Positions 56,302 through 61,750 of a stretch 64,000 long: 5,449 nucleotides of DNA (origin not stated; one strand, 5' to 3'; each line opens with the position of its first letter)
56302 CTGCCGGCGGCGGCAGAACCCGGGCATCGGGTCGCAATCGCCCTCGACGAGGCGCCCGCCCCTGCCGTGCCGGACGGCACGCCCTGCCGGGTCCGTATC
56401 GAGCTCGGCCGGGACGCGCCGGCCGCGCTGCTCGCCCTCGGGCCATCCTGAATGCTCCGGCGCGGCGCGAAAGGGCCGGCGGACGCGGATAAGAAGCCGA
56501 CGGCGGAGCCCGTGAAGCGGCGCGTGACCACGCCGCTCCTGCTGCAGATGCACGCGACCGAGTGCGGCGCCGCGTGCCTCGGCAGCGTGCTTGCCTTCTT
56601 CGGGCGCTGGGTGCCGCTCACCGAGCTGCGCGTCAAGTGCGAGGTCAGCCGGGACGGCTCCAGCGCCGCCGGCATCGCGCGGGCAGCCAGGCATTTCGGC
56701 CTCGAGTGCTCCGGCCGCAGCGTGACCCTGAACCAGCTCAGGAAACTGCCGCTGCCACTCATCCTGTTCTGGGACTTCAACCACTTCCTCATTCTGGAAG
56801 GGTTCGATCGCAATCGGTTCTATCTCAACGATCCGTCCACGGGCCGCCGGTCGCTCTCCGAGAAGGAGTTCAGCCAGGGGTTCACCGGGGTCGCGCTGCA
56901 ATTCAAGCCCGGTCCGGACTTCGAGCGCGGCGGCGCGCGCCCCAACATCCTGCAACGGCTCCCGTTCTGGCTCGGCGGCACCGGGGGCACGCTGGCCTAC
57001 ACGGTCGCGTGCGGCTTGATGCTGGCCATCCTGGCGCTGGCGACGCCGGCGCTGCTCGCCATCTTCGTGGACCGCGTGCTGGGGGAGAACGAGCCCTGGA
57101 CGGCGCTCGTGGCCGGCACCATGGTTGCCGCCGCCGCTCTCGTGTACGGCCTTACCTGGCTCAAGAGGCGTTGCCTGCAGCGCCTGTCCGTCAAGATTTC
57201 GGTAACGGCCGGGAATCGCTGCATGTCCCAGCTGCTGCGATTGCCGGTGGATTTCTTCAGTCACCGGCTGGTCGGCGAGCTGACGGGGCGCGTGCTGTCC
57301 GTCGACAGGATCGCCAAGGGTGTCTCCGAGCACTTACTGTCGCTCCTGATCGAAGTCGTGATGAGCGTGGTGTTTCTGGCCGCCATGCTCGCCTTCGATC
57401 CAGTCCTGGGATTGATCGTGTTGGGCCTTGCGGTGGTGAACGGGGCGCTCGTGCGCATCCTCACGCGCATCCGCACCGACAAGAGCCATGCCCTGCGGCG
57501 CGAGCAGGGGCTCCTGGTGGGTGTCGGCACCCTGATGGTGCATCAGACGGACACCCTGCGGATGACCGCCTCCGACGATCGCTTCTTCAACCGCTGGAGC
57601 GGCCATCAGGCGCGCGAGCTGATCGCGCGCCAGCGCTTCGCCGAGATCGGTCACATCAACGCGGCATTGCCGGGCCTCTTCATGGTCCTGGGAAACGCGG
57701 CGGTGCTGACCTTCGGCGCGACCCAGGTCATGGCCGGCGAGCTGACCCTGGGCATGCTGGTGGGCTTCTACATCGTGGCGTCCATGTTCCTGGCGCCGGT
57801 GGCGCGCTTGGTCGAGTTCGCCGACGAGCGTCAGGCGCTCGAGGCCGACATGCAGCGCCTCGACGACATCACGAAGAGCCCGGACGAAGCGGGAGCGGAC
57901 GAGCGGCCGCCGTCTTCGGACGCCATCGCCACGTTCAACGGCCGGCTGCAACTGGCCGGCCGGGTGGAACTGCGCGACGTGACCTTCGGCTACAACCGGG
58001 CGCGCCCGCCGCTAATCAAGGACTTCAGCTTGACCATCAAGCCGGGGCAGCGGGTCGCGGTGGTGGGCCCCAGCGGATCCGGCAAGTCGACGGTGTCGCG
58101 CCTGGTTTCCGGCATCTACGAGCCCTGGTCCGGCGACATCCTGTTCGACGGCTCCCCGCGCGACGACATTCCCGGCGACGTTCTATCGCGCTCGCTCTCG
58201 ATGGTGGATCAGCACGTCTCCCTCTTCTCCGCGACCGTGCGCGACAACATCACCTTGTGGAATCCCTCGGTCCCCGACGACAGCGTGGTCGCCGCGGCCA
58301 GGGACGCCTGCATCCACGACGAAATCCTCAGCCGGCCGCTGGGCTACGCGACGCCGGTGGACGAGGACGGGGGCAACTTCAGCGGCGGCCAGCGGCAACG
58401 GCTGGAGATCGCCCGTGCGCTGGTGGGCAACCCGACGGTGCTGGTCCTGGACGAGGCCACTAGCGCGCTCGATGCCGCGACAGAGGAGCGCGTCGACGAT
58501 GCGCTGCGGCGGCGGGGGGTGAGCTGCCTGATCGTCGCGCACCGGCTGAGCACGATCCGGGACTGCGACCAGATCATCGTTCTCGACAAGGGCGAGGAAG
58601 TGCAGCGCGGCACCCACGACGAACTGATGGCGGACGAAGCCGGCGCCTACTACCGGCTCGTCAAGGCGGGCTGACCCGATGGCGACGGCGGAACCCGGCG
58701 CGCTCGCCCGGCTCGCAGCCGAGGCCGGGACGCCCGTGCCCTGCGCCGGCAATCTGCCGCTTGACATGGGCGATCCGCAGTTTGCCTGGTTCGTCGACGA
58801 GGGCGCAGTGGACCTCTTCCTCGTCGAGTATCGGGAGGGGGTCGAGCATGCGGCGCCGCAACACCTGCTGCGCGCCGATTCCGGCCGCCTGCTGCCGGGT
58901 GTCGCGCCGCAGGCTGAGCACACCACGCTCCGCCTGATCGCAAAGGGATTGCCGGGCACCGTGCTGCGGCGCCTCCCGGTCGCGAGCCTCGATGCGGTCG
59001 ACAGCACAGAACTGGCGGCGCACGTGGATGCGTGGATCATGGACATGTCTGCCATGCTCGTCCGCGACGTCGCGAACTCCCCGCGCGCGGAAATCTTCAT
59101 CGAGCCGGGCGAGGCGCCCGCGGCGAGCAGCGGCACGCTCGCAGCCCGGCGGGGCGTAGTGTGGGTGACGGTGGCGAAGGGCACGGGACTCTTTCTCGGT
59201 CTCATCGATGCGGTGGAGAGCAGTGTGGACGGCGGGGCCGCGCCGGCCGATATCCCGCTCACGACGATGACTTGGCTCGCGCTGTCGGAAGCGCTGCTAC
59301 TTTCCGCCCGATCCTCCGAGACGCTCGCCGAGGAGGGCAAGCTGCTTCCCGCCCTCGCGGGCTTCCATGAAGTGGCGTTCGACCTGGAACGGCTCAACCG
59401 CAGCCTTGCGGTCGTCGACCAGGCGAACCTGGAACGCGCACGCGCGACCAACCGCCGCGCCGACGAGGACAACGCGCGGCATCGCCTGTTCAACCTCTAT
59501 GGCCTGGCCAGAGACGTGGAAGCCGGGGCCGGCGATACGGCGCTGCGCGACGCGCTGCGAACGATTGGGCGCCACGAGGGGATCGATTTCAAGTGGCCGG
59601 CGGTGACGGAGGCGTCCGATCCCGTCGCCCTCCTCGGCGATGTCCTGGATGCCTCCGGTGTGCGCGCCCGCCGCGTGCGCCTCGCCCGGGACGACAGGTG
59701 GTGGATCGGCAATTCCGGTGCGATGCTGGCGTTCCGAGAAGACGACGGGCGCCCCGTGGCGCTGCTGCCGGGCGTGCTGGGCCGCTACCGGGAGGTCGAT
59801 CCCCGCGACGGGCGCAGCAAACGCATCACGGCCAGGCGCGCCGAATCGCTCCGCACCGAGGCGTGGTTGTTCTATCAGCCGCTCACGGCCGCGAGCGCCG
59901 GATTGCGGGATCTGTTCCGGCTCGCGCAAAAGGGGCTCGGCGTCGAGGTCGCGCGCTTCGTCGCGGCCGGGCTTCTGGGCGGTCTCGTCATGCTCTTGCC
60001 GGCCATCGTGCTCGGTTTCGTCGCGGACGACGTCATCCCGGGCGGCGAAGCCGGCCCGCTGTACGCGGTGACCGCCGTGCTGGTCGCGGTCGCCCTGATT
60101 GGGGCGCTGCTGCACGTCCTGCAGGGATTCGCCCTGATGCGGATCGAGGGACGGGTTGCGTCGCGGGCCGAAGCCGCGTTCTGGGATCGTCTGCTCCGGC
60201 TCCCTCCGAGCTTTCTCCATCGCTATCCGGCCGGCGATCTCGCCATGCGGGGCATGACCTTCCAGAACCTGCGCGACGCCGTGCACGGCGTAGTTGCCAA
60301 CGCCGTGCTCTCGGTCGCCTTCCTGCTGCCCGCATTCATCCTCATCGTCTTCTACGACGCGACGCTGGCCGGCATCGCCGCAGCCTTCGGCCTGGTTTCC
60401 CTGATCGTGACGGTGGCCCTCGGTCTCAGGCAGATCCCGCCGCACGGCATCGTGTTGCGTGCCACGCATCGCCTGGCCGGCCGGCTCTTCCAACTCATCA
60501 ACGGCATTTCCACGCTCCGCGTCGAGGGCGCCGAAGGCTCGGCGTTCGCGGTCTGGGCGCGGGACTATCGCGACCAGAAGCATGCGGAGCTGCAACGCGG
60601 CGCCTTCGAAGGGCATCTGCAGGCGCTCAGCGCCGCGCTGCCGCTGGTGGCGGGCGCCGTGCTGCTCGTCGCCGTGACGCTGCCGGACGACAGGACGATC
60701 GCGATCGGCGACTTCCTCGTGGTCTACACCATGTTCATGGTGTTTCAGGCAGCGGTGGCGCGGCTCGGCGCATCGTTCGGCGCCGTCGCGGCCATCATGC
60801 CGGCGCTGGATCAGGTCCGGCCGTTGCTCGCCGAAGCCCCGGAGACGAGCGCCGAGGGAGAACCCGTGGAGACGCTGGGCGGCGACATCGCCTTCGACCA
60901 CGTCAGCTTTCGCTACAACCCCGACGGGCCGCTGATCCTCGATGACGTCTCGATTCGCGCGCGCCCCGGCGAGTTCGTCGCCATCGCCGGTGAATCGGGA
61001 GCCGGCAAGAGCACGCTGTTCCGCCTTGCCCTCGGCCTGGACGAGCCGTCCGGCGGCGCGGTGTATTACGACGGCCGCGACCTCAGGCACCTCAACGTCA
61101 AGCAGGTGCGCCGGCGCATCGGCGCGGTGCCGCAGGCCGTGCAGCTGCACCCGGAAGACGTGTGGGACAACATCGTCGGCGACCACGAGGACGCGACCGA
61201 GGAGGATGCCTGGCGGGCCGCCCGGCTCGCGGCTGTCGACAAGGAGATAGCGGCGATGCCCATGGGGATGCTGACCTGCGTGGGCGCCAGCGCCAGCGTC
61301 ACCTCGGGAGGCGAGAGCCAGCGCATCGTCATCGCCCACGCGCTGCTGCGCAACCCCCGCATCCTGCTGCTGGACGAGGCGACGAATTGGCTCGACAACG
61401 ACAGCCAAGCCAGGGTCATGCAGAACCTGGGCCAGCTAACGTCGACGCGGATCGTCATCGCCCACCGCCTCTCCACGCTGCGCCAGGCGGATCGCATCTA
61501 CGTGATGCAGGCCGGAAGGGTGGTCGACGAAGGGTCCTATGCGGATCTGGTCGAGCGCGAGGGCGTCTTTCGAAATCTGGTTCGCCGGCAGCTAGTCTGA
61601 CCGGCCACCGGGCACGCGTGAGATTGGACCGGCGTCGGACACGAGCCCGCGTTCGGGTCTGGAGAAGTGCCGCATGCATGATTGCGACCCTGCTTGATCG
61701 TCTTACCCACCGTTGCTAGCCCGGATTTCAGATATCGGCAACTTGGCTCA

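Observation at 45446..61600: Complete NHLP-leader / fused E1-YcaO RiPP gene cluster with its own three-component exporter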

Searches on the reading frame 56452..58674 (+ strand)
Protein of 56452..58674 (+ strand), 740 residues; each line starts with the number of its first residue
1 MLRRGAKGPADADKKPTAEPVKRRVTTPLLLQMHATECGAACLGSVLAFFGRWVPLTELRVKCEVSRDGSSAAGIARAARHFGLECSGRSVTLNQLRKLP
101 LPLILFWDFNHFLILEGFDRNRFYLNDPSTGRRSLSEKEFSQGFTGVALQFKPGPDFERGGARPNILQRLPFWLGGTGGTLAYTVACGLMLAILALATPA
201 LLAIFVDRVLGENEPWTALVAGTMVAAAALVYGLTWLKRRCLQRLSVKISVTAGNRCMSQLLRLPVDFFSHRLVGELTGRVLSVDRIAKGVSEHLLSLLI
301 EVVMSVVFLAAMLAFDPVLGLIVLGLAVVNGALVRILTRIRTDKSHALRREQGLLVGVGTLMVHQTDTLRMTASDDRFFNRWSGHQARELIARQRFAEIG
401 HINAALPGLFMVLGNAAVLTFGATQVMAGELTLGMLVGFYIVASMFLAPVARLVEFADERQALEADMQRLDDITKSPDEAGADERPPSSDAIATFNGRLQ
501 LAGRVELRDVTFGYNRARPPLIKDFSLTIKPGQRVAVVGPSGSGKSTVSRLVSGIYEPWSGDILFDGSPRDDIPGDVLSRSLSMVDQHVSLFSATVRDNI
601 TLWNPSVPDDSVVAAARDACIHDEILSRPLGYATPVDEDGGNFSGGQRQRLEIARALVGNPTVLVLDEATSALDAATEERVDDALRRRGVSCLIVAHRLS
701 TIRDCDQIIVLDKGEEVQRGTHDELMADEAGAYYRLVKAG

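Call 3: search_protein_families(library=pfam, proteins=[window:56452-58674:+], max_evalue=0.01)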
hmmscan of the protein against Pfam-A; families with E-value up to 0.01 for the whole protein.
window:56452-58674:+ (740 aa): 6 families
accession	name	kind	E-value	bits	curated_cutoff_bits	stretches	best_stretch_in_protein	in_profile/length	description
PF03412.21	Peptidase_C39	-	2.2e-32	112.1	22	1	28-154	3-131/133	Peptidase C39 family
PF00005.33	ABC_tran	-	5.5e-30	105.2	25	1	523-671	2-137/137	ABC transporter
PF00664.28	ABC_membrane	-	5e-24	85.9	28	1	184-450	4-274/274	ABC transporter transmembrane region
PF02463.25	SMC_N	-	9.9e-05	22.3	40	0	643-712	137-212/220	RecF/RecN/SMC N terminal domain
PF13191.12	AAA_16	-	0.00021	22.3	32.6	1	534-688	26-159/167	AAA ATPase domain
PF13529.12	Peptidase_C39_2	-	0.0036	18.3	24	0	28-128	4-142/143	Peptidase_C39 like family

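Call 4: search_protein_families(library=ncbifam, proteins=[window:56452-58674:+], max_evalue=0.01)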
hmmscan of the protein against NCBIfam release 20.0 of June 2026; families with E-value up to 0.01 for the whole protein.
window:56452-58674:+ (740 aa): 189 families (the best 25 are shown)
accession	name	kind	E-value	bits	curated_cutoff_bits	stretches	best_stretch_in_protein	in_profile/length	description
TIGR03796.1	NHLM_micro_ABC1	equivalog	3.5e-268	891.6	853.3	1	27-738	2-710/710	NHLP family bacteriocin export ABC transporter peptidase/permease/ATPase subunit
TIGR01846.1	type_I_sec_HlyB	subfamily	5.7e-120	401.7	725.55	1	43-736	5-688/694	type I secretion system permease/ATPase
TIGR03797.1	NHLM_micro_ABC2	equivalog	1.8e-113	380.4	709.4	1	115-738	76-683/686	NHLP bacteriocin export ABC transporter permease/ATPase subunit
TIGR03375.1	type_I_sec_LssB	subfamily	7.1e-94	315.4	693.1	1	41-728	5-691/696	type I secretion system permease/ATPase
TIGR02203.1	MsbA_lipidA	equivalog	6.2e-89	299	602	1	193-737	25-566/572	lipid A export permease/ATP-binding protein MsbA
TIGR00958.1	3a01208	subfamily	9.9e-86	288.5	874.6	1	236-737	219-711/711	antigen peptide transporter 2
TIGR01193.1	bacteriocin_ABC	subfamily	1.7e-85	288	523.85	1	32-738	1-707/708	peptide cleavage/export ABC transporter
TIGR02204.1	MsbA_rel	hypoth_equivalog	1.4e-80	271.6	780.4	1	196-737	35-572/576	ABC transporter, permease/ATP-binding protein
NF052233.1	CphA_assoc_ABC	equivalog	2.8e-78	264.1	880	1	219-739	231-742/766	cyanophycin metabolism-associated ABC transporter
NF010178.0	PRK13657.1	equivalog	1.6e-75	254.7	733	1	183-739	23-569/588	glucan ABC transporter ATP-binding protein/ permease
TIGR01842.1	type_I_sec_PrtD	subfamily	5.1e-70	236.5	510.15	1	183-727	10-542/544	type I secretion system permease/ATPase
NF045513.1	HepA_fam_ABC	equivalog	6.6e-68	229.6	725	1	220-729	97-599/610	heterocyst formation ABC transporter subunit HepA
TIGR01192.1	chvA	subfamily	9.7e-66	222.6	585.4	1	183-739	23-569/585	glucan export ABC transporter ATP-binding protein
NF008055.0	PRK10789.1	equivalog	1.7e-65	221.6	845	1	185-733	22-564/590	SmdA family multidrug ABC transporter permease/ATP-binding protein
NF008381.0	PRK11176.1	equivalog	2.1e-64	217.9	867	1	201-738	47-577/582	lipid A ABC transporter ATP-binding protein/permease MsbA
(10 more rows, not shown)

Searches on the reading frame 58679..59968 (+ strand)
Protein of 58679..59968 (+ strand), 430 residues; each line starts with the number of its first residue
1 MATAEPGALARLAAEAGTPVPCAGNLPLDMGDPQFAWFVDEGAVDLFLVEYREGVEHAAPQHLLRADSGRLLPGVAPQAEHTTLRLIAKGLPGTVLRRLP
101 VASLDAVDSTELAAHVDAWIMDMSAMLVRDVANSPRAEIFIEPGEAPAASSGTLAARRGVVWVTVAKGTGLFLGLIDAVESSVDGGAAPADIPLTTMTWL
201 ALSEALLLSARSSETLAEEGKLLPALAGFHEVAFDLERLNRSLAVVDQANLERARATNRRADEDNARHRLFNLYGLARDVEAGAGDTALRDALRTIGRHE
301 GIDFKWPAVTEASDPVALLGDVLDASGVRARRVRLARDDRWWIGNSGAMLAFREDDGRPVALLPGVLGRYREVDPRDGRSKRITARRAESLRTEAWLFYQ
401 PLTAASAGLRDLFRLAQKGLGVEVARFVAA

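Call 74: search_solved_structures(query=window:58679-59968:+, max_evalue=10, show_alignments=1)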
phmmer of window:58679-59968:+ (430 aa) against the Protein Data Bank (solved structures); distinct sequences matched with E-value up to 10: 1.
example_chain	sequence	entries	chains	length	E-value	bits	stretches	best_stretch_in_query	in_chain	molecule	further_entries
7aor_e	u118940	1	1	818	0.34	12.8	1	9-40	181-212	uS10m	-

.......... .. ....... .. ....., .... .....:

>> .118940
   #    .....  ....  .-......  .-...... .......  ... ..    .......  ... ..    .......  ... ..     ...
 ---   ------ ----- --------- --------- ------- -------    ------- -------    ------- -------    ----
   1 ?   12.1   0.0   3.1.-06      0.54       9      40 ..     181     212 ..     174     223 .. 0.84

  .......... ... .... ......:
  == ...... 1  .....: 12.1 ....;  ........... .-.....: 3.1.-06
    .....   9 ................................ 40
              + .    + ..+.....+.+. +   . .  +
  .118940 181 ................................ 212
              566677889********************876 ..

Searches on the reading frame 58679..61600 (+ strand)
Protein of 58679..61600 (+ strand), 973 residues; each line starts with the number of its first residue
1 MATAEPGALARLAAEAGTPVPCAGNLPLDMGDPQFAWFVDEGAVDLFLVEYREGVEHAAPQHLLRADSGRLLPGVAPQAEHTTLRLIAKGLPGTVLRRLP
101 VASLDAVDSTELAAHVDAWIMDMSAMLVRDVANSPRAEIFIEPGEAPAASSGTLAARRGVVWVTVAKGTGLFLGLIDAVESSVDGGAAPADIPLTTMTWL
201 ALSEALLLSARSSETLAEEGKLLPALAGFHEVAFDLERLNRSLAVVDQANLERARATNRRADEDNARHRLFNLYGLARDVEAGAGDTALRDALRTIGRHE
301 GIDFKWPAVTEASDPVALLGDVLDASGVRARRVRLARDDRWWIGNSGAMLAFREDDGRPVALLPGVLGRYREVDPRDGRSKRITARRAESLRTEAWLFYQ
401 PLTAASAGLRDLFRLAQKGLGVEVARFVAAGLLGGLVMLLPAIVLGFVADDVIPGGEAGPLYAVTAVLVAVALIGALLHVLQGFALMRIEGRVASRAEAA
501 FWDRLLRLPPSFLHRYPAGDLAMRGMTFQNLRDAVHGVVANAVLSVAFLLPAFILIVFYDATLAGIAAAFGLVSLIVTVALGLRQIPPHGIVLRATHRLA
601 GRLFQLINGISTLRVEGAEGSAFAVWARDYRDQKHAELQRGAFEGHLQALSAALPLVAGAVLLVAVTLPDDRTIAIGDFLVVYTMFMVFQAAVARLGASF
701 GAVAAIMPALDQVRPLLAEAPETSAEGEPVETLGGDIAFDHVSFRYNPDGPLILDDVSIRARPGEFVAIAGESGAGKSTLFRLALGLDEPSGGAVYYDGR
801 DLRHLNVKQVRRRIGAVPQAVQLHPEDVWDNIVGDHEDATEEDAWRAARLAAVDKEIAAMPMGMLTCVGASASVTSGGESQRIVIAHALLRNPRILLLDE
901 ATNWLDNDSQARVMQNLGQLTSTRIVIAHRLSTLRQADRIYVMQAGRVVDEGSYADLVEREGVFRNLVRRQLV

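Call 3: search_protein_families(library=pfam, proteins=[window:58679-61600:+], max_evalue=0.01)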
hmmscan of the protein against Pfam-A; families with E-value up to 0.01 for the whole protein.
window:58679-61600:+ (973 aa): 4 families
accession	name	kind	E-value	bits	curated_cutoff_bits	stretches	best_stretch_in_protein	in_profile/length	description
PF00005.33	ABC_tran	-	7.7e-29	101.5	25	1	754-903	1-137/137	ABC transporter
PF00664.28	ABC_membrane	-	6.4e-17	62.6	28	1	430-693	7-274/274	ABC transporter transmembrane region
PF13191.12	AAA_16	-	2.9e-07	31.6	32.6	1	762-922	23-160/167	AAA ATPase domain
PF02463.25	SMC_N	-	0.00063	19.7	40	0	876-944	138-212/220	RecF/RecN/SMC N terminal domain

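Call 4: search_protein_families(library=ncbifam, proteins=[window:58679-61600:+], max_evalue=0.01)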
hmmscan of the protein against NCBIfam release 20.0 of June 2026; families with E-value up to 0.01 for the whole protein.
window:58679-61600:+ (973 aa): 187 families (the best 25 are shown)
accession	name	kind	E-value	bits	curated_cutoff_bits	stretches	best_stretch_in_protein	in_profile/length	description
TIGR03797.1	NHLM_micro_ABC2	equivalog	1.5e-206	688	709.4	1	287-972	2-686/686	NHLP bacteriocin export ABC transporter permease/ATPase subunit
TIGR03796.1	NHLM_micro_ABC1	equivalog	1.1e-88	298.2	853.3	1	426-969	158-710/710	NHLP family bacteriocin export ABC transporter peptidase/permease/ATPase subunit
TIGR02203.1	MsbA_lipidA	equivalog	1.6e-76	258.1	602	1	439-970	32-568/572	lipid A export permease/ATP-binding protein MsbA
TIGR01846.1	type_I_sec_HlyB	subfamily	5.8e-73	246.3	725.55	1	435-971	152-692/694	type I secretion system permease/ATPase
TIGR02204.1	MsbA_rel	hypoth_equivalog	1.9e-70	238.2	780.4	1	450-972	46-576/576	ABC transporter, permease/ATP-binding protein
NF045513.1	HepA_fam_ABC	equivalog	1.3e-67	228.6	725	1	460-967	93-605/610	heterocyst formation ABC transporter subunit HepA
TIGR03375.1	type_I_sec_LssB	subfamily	3e-65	220.8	693.1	1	428-959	155-690/696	type I secretion system permease/ATPase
NF010178.0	PRK13657.1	equivalog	1.1e-64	219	733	1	427-971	24-570/588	glucan ABC transporter ATP-binding protein/ permease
TIGR02857.1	CydD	equivalog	6.2e-59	200.3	435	1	424-943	5-529/529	thiol reductant ABC exporter subunit CydD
TIGR01193.1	bacteriocin_ABC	subfamily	2.7e-58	198.1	523.85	1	399-969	134-707/708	peptide cleavage/export ABC transporter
TIGR00958.1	3a01208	subfamily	8.5e-56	189.6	874.6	1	681-968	424-711/711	antigen peptide transporter 2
NF008381.0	PRK11176.1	equivalog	2.4e-55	188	867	1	458-972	61-580/582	lipid A ABC transporter ATP-binding protein/permease MsbA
NF052233.1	CphA_assoc_ABC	equivalog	3.1e-53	181.2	880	1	720-971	493-743/766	cyanophycin metabolism-associated ABC transporter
TIGR01842.1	type_I_sec_PrtD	subfamily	1.2e-52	179.2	510.15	1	436-957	20-540/544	type I secretion system permease/ATPase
NF008055.0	PRK10789.1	equivalog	1.4e-51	175.6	845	1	435-971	29-571/590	SmdA family multidrug ABC transporter permease/ATP-binding protein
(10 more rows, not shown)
